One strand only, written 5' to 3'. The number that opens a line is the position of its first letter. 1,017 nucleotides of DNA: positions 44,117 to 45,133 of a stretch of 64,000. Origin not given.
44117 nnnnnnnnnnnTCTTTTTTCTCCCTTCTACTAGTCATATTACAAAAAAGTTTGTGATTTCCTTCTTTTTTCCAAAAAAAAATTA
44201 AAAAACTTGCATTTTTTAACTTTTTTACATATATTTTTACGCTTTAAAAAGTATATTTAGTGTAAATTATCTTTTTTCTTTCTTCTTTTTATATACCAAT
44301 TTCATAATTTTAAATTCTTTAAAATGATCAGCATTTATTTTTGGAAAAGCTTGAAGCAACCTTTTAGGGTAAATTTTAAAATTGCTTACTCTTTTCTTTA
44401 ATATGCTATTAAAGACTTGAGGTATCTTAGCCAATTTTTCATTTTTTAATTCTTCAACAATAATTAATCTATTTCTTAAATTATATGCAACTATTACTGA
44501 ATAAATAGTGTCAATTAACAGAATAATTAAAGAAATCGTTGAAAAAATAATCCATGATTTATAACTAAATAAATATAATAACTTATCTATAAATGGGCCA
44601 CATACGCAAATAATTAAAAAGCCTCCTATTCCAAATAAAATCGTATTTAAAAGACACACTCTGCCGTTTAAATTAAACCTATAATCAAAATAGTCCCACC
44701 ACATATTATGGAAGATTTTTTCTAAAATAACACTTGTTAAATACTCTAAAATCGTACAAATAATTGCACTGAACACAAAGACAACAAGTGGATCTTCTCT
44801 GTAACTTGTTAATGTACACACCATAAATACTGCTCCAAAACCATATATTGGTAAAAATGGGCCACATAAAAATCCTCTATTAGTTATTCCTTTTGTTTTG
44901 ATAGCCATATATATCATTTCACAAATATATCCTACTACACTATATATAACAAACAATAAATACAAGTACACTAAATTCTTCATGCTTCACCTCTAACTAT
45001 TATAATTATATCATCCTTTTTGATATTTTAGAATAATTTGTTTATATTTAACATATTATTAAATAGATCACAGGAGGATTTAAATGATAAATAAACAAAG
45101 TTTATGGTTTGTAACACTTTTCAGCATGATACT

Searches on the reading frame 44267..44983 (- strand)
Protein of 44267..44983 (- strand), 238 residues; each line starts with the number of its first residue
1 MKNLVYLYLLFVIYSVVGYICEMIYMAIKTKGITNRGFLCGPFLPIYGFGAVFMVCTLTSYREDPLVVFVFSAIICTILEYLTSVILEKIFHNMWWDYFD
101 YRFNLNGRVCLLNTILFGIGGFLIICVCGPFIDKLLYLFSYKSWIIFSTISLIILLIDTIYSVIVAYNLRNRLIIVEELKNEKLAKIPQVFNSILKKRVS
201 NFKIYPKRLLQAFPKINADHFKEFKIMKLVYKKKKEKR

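Call 3: search_protein_families(library=pfam, proteins=[window:44267-44983:-], max_evalue=1)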
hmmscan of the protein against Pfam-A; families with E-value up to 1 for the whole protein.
window:44267-44983:- (238 aa): 2 families
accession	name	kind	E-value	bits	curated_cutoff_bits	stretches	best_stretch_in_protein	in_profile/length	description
PF06541.16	ABC_trans_CmpB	-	1.6e-46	158.7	25.9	1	9-163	1-151/151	Putative ABC-transporter type IV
PF05258.17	DciA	-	0.17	12.5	24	1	55-91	40-76/89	Dna[CI] antecedent, DciA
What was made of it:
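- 44267..44983 (-): Multi-pass membrane protein of Pfam family PF06541 (ABC_trans_CmpB), a recurrent upstream neighbour. Whether it belongs to the system is uncertain. It is a speculative immunity candidate. Pfam E 1.6e-46 (call 3).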

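Call 4: search_protein_families(library=ncbifam, proteins=[window:44267-44983:-], max_evalue=1)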
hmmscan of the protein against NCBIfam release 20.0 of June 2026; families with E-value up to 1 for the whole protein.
window:44267-44983:- (238 aa): 0 families

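Call 67: search_protein_families(library=ncbifam, proteins=[window:44267-44983:-], max_evalue=1)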
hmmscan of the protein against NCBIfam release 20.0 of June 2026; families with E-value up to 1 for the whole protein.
window:44267-44983:- (238 aa): 0 families
